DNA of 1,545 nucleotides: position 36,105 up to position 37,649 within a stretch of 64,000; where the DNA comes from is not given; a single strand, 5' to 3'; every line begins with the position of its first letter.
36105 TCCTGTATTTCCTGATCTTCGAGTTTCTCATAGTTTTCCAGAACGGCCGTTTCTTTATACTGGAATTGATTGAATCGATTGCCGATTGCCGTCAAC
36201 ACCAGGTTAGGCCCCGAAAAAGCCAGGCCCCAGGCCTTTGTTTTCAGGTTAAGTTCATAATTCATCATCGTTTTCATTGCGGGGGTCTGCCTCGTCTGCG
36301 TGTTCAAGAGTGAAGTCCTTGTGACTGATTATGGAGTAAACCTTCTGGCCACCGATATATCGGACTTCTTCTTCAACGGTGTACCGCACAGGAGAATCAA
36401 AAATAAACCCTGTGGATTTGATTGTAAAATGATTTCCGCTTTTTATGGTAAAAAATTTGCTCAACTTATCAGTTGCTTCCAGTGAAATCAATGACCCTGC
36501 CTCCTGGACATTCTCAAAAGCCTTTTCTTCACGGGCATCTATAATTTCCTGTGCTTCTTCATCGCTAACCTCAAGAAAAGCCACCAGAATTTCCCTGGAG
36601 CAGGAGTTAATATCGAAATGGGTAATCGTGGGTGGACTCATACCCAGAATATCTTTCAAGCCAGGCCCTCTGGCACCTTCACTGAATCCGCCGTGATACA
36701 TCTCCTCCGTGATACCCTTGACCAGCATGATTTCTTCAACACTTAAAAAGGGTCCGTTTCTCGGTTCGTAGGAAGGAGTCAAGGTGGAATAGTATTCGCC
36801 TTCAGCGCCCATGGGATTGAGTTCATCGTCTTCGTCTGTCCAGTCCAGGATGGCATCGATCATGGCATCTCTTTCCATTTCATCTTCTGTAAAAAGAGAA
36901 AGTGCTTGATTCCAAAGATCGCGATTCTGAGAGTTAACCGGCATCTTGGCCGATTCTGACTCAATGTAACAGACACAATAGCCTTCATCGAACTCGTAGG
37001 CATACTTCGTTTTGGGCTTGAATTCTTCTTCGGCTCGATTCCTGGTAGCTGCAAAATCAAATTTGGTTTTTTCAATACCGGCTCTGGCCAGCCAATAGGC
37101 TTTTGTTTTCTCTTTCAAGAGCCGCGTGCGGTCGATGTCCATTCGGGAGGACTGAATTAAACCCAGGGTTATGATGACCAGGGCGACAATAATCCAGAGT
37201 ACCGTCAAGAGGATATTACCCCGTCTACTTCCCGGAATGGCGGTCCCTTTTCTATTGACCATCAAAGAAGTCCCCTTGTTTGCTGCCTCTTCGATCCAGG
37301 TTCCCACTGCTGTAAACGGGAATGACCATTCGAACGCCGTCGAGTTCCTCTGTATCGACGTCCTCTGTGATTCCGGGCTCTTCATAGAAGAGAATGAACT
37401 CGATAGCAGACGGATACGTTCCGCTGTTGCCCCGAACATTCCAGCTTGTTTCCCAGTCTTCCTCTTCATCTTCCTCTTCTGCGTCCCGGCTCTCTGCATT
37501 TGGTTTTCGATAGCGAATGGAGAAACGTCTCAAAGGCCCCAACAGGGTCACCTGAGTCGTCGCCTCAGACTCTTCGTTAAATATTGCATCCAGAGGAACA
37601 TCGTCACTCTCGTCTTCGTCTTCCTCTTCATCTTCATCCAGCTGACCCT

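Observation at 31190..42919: Complete T2SS operon whose periplasmic parts carry extreme Lys-rich or acidic low-complexity extensions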

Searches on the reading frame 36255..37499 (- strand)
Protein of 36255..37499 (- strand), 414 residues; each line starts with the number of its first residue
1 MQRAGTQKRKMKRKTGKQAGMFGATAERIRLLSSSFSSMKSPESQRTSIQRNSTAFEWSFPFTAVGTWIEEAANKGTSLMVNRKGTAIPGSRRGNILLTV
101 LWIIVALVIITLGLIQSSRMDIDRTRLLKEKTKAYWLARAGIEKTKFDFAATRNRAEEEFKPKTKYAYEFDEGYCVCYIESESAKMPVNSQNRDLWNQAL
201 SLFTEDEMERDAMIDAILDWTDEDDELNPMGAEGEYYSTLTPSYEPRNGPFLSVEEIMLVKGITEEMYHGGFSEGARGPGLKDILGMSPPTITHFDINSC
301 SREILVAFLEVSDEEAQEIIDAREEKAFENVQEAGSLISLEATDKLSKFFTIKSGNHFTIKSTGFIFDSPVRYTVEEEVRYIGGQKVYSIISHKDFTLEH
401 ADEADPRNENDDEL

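Call 3: search_protein_families(library=pfam, proteins=[window:36255-37499:-], max_evalue=0.1)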
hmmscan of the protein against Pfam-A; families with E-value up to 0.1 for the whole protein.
window:36255-37499:- (414 aa): 3 families
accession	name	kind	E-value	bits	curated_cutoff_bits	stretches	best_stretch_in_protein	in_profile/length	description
PF21687.3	T2SSK_1st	-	1.7e-15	58.1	26.2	1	188-268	15-95/107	Type II secretion system (T2SS), protein K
PF12836.13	HHH_3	-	9e-07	29.3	27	1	294-333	5-45/65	Helix-hairpin-helix motif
PF03934.19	T2SSK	-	4.1e-05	24.3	24.2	1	296-350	2-60/63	Type II secretion system (T2SS), protein K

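Call 8: find_homologous_proteins(query=window:36255-37262:-, max_evalue=0.001)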
Query window:36255-37262:- (335 aa): 85 proteins with E <= 0.001 among 1653 candidates.
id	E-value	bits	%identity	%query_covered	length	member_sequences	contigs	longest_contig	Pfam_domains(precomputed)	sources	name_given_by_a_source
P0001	5.2e-217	738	97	100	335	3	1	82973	PF21687.4,PF12836.14,PF03934.20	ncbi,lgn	-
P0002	2.2e-176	604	80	97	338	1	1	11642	PF21687.4,PF12836.14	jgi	-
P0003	2.9e-170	584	77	96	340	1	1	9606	PF21687.4,PF12836.14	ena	-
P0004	3.5e-168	577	75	96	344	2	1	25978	PF21687.4,PF12836.14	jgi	-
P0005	3.0e-159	548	72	96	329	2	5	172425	PF21687.4,PF12836.14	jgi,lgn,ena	-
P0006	4.0e-159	547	71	96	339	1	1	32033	PF21687.4,PF12836.14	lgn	-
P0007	1.7e-117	411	54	97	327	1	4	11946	PF21687.4,PF03934.20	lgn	-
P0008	4.1e-112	393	54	93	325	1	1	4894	PF21687.4,PF12836.14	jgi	-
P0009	1.3e-111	391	54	93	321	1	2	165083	PF21687.4,PF12836.14,PF03934.20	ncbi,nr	ncbi:MAG: general secretion pathway protein GspK [Acidobacteria bacterium]|nr:general secretion path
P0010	6.9e-109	382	53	96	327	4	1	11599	PF21687.4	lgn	-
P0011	3.0e-108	380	52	93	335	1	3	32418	PF21687.4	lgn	-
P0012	5.0e-108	380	51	93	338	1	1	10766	PF21687.4,PF12836.14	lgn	-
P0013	4.0e-107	377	53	96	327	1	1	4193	PF21687.4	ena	-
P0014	7.9e-103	362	52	94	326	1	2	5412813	PF21687.4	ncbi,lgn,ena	-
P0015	7.6e-102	359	50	93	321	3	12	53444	PF21687.4,PF12836.14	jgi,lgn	-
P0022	2.6e-94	334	47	97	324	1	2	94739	PF21687.4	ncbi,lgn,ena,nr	ncbi:MAG: type II secretion system protein GspK [Acidobacteriota bacterium]|nr:type II secretion sys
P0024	3.6e-93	331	47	96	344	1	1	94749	PF21687.4,PF12836.14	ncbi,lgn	-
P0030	4.1e-30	123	30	90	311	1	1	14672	PF21687.4,PF12836.14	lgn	-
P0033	3.4e-26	111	28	89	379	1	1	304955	PF21687.4,PF12836.14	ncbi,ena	-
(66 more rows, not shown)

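Call 9: find_encoding_contigs(protein=P0001, flank=10000, max_places=2)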
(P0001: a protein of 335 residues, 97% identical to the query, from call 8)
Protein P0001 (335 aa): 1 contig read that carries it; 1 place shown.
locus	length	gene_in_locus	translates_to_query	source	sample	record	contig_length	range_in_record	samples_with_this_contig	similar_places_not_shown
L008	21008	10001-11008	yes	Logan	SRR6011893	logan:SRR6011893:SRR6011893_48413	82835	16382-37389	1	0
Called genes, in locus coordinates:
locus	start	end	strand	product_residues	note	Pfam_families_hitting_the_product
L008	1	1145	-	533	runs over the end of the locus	PF21760:SecD_1st, PF22599:SecDF_P1_head, PF00873:ACR_tran (weak), PF02355:SecD_SecF_C, PF03176:MMPL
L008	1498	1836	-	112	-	PF02699:YajC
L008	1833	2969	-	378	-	PF01702:TGT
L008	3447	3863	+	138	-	PF02561:FliS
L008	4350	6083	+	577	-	PF05157:MshEN, PF00437:T2SSE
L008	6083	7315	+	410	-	PF28597:T2SSF_N, PF00482:T2SSF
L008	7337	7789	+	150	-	PF07963:N_methyl, PF08334:T2SSG, PF22434:PilW_C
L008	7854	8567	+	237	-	PF07963:N_methyl (weak)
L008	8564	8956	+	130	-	PF07963:N_methyl (weak)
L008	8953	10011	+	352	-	-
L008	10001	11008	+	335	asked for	PF21687:T2SSK_1st, PF12836:HHH_3 (faint), PF03934:T2SSK (faint)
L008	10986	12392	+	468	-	-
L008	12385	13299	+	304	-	-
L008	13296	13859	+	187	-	-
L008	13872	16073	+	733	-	PF21305:type_II_gspD_N0 (faint), PF03958:Secretin_N, PF00263:Secretin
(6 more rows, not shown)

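Call 10: find_encoding_contigs(protein=P0005, flank=10000, max_places=2)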
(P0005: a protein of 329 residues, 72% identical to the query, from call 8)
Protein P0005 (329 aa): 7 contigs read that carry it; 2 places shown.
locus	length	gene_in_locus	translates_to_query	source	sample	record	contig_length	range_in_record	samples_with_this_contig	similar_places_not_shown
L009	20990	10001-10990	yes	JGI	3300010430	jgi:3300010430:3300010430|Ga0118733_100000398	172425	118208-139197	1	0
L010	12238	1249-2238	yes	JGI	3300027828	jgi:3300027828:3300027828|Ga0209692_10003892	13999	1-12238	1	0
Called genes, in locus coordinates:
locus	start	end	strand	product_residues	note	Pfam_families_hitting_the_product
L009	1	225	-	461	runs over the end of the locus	PF07549:Sec_GG (weak), PF02355:SecD_SecF_C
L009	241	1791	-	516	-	PF21760:SecD_1st, PF22599:SecDF_P1_head, PF02355:SecD_SecF_C, PF03176:MMPL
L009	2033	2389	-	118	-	PF02699:YajC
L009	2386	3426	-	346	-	PF01702:TGT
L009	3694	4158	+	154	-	PF02561:FliS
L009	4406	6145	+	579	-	PF05157:MshEN, PF00437:T2SSE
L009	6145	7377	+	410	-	PF28597:T2SSF_N, PF00482:T2SSF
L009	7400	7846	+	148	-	PF08334:T2SSG, PF22434:PilW_C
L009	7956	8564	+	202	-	-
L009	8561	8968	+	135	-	PF07963:N_methyl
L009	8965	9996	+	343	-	-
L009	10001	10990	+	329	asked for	PF21687:T2SSK_1st, PF12836:HHH_3 (faint)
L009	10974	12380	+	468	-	-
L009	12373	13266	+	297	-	-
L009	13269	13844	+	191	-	-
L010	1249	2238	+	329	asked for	PF21687:T2SSK_1st, PF12836:HHH_3 (faint)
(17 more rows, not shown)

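Call 11: find_encoding_contigs(protein=P0014, flank=10000, max_places=2)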
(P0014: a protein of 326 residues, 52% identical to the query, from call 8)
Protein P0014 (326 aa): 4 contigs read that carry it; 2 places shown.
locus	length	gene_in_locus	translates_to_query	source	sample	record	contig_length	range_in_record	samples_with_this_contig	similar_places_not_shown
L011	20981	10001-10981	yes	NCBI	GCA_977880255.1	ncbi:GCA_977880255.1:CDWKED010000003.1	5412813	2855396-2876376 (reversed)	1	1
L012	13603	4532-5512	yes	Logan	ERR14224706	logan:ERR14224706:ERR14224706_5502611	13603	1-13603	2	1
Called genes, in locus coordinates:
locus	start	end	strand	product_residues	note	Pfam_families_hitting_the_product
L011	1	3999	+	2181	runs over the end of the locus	-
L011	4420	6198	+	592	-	PF05157:MshEN, PF13191:AAA_16 (faint), PF13401:AAA_22 (faint), PF00437:T2SSE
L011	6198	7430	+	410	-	PF28597:T2SSF_N, PF00482:T2SSF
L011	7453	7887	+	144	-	PF07963:N_methyl, PF08334:T2SSG, PF22434:PilW_C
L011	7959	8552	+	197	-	PF07963:N_methyl (weak)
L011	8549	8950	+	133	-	PF07963:N_methyl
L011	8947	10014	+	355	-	-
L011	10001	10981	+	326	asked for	PF21687:T2SSK_1st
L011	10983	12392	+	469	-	-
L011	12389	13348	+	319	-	-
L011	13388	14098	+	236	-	-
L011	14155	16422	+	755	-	PF21305:type_II_gspD_N0 (weak), PF03958:Secretin_N, PF00263:Secretin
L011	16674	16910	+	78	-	PF13560:HTH_31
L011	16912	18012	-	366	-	PF04055:Radical_SAM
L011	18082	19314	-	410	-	PF00389:2-Hacid_dh, PF02826:2-Hacid_dh_C, PF03446:NAD_binding_2 (weak), PF22629:ACT_AHAS_ss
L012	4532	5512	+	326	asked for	PF21687:T2SSK_1st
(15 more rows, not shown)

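Call 12: find_encoding_contigs(protein=P0009, flank=10000, max_places=1)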
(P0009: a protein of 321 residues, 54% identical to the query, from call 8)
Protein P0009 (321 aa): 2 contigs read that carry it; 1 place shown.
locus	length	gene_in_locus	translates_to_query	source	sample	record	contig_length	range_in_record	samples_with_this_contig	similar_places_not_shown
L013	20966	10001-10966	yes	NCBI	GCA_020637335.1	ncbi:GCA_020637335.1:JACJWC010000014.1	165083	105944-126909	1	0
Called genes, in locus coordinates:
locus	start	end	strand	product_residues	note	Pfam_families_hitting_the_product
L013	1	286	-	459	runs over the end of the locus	PF02355:SecD_SecF_C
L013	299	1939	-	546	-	PF21760:SecD_1st, PF22599:SecDF_P1_head, PF02355:SecD_SecF_C, PF03176:MMPL (weak)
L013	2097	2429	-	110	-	PF02699:YajC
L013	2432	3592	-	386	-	PF01702:TGT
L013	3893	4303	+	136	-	PF02561:FliS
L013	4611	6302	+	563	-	PF05157:MshEN, PF00437:T2SSE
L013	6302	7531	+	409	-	PF28597:T2SSF_N, PF00482:T2SSF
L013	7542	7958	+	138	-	PF07963:N_methyl, PF08334:T2SSG, PF22434:PilW_C (weak)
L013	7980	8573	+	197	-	-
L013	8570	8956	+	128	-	PF07963:N_methyl (weak)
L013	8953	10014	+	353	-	-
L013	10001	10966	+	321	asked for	PF21687:T2SSK_1st, PF12836:HHH_3 (faint), PF03934:T2SSK (weak)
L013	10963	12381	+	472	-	PF05137:PilN (weak)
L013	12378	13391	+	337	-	-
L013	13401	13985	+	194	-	-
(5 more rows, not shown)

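Call 13: find_encoding_contigs(protein=P0022, flank=10000, max_places=1)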
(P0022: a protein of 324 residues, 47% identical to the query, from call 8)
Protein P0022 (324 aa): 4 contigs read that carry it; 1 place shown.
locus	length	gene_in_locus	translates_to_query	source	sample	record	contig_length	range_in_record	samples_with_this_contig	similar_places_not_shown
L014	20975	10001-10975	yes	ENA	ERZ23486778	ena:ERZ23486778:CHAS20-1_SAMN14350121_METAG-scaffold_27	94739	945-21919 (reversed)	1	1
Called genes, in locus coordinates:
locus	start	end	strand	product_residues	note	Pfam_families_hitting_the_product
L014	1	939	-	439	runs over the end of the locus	PF11638:DnaA_N, PF00308:Bac_DnaA, PF01695:IstB_IS21 (weak), PF00004:AAA (weak), PF08299:Bac_DnaA_C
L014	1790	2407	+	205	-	-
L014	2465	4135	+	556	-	PF09820:AAA-ATPase_like, PF08011:PDDEXK_9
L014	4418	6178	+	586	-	PF05157:MshEN, PF00437:T2SSE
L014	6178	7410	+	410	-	PF28597:T2SSF_N, PF00482:T2SSF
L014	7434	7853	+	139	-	PF07963:N_methyl, PF08334:T2SSG, PF22434:PilW_C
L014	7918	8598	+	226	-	-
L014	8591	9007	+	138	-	PF07963:N_methyl (weak)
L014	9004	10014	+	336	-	-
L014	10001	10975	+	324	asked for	PF21687:T2SSK_1st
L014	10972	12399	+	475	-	PF05137:PilN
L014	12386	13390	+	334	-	PF10741:T2SSM_b (weak)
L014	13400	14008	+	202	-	-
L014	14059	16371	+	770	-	PF03958:Secretin_N, PF00263:Secretin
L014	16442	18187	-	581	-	-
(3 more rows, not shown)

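Call 14: find_encoding_contigs(protein=P0024, flank=10000, max_places=1)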
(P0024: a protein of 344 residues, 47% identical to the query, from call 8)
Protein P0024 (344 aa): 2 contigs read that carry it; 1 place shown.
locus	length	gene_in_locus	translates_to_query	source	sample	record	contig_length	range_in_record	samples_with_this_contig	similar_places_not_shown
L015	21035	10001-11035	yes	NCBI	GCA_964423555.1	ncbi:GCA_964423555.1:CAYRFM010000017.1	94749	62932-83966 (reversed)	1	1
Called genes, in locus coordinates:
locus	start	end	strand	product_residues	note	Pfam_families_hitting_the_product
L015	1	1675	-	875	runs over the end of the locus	PF13646:HEAT_2 (faint), PF00072:Response_reg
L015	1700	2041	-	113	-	PF07238:PilZ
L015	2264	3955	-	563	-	PF13884:Peptidase_S74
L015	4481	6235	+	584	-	PF05157:MshEN, PF13191:AAA_16 (faint), PF00437:T2SSE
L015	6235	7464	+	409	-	PF28597:T2SSF_N, PF00482:T2SSF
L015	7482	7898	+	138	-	PF07963:N_methyl (weak), PF08334:T2SSG, PF22434:PilW_C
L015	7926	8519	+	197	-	PF07963:N_methyl (weak)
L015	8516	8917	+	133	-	PF07963:N_methyl (weak)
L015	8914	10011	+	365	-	PF07963:N_methyl (weak)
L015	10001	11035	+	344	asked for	PF21687:T2SSK_1st, PF12836:HHH_3 (faint)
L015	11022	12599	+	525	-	PF05137:PilN (weak)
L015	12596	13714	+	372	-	-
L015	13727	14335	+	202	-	-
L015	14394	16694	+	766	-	PF21305:type_II_gspD_N0 (weak), PF03958:Secretin_N (weak), PF00263:Secretin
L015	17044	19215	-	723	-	PF04389:Peptidase_M28, PF01546:Peptidase_M20, PF04151:PPC, PF00801:PKD, PF18911:PKD_4, PF04151:PPC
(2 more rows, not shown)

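Call 15: find_encoding_contigs(protein=P0006, flank=10000, max_places=1)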
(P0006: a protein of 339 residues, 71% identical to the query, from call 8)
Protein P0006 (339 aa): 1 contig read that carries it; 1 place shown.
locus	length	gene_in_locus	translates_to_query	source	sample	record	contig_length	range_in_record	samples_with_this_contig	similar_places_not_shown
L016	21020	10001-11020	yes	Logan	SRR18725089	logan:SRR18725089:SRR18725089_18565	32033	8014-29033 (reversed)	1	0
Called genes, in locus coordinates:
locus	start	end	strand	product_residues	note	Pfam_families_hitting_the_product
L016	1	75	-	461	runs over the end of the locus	PF07549:Sec_GG (weak), PF02355:SecD_SecF_C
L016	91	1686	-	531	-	PF21760:SecD_1st, PF22599:SecDF_P1_head, PF02355:SecD_SecF_C, PF03176:MMPL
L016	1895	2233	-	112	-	PF02699:YajC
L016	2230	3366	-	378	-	PF01702:TGT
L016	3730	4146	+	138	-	PF02561:FliS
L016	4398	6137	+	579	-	PF05157:MshEN, PF00437:T2SSE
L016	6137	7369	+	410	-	PF28597:T2SSF_N, PF00482:T2SSF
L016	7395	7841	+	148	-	PF07963:N_methyl (faint), PF08334:T2SSG, PF22434:PilW_C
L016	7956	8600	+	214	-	PF07963:N_methyl (weak)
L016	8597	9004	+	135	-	PF07963:N_methyl (weak)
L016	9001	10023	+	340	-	-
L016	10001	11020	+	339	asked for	PF21687:T2SSK_1st, PF12836:HHH_3 (faint)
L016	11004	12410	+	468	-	-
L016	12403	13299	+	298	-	-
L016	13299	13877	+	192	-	-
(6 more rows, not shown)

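Call 21: list_cluster_members(proteins=[P0001, P0014, P0024, P0033, P0005])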
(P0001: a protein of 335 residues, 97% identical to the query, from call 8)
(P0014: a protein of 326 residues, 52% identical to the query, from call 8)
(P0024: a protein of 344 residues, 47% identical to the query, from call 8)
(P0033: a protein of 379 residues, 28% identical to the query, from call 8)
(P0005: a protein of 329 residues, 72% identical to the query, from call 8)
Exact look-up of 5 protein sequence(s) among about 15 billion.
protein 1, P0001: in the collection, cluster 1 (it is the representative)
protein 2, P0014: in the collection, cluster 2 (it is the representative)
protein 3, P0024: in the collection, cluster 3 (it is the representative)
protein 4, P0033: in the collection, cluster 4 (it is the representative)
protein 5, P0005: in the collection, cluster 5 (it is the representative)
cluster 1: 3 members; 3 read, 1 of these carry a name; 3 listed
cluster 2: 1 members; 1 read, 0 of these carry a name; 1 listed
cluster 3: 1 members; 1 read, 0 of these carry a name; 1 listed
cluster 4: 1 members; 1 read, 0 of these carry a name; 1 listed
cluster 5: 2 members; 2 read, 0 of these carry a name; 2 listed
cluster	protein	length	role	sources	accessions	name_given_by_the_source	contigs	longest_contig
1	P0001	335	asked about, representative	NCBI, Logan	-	-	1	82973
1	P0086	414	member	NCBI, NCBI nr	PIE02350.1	MAG: hypothetical protein CSA81_07510 [Acidobacteria bacterium] | MAG: hypothetical protein CSA81_07510 [Acidobacteriota bacterium]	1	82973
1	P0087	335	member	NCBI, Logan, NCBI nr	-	-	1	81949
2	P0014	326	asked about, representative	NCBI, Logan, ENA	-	-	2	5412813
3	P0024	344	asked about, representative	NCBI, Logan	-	-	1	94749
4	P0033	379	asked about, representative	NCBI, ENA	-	-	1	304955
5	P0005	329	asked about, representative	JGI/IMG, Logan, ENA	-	-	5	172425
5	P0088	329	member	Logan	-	-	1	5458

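Call 54: find_encoding_contigs(protein=P0030, flank=10000, max_places=1)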
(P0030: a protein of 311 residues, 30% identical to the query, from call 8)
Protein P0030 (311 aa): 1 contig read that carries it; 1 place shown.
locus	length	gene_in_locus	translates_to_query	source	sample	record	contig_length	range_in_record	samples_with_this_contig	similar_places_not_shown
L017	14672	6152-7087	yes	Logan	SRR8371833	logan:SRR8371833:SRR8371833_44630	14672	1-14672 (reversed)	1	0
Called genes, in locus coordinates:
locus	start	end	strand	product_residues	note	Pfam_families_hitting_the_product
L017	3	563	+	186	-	?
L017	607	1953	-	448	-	PF01554:MatE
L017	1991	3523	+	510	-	PF05157:MshEN, PF00437:T2SSE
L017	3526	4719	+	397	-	PF28597:T2SSF_N, PF00482:T2SSF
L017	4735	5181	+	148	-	PF07963:N_methyl (weak)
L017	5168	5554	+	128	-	PF07963:N_methyl (weak)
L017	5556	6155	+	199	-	PF07963:N_methyl (weak)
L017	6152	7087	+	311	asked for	PF12836:HHH_3 (faint), PF21687:T2SSK_1st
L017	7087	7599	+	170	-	PF16747:Adhesin_E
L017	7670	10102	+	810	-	PF00343:Phosphorylase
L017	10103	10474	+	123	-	PF00472:RF-1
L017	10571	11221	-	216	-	PF00677:Lum_binding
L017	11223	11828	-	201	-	PF10502:Peptidase_S26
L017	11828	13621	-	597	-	PF00009:GTP_EFTU, PF03144:GTP_EFTU_D2, PF00679:EFG_C, PF06421:LepA_C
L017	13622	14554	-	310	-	PF00480:ROK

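Call 55: find_encoding_contigs(protein=P0033, flank=10000, max_places=1)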
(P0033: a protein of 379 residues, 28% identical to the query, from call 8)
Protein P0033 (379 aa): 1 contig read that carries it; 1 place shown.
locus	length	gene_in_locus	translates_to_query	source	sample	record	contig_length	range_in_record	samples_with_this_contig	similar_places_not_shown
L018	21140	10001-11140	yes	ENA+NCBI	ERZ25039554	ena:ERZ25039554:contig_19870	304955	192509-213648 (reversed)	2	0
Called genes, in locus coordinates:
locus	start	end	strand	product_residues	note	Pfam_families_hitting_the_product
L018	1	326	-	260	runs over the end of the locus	PF00378:ECH_1, PF16113:ECH_2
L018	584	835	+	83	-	-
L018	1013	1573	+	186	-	PF01035:DNA_binding_1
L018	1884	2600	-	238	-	PF00881:Nitroreductase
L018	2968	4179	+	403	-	PF00850:Hist_deacetyl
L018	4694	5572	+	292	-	PF05157:MshEN, PF00437:T2SSE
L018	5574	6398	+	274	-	PF00437:T2SSE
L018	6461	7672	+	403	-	PF28597:T2SSF_N, PF00482:T2SSF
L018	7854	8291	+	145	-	PF07963:N_methyl, PF08334:T2SSG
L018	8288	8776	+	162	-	PF07963:N_methyl (weak)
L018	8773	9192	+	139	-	PF07963:N_methyl (weak)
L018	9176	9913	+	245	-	PF07963:N_methyl (weak), PF11612:T2SSJ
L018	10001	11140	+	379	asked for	PF21687:T2SSK_1st, PF12836:HHH_3 (weak)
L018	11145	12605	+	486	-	PF11104:PilM_2, PF05134:T2SSL (faint), PF05137:PilN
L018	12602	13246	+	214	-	PF10741:T2SSM_b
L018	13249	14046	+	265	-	PF11356:T2SSC (weak)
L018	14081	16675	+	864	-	PF21305:type_II_gspD_N0, PF03958:Secretin_N, PF00263:Secretin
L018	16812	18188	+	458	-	PF00989:PAS, PF08448:PAS_4 (weak), PF13426:PAS_9 (weak), PF00512:HisKA, PF02518:HATPase_c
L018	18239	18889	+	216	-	-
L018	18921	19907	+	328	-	PF10518:TAT_signal (weak), PF04015:DUF362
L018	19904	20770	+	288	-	-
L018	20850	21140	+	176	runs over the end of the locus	PF02915:Rubrerythrin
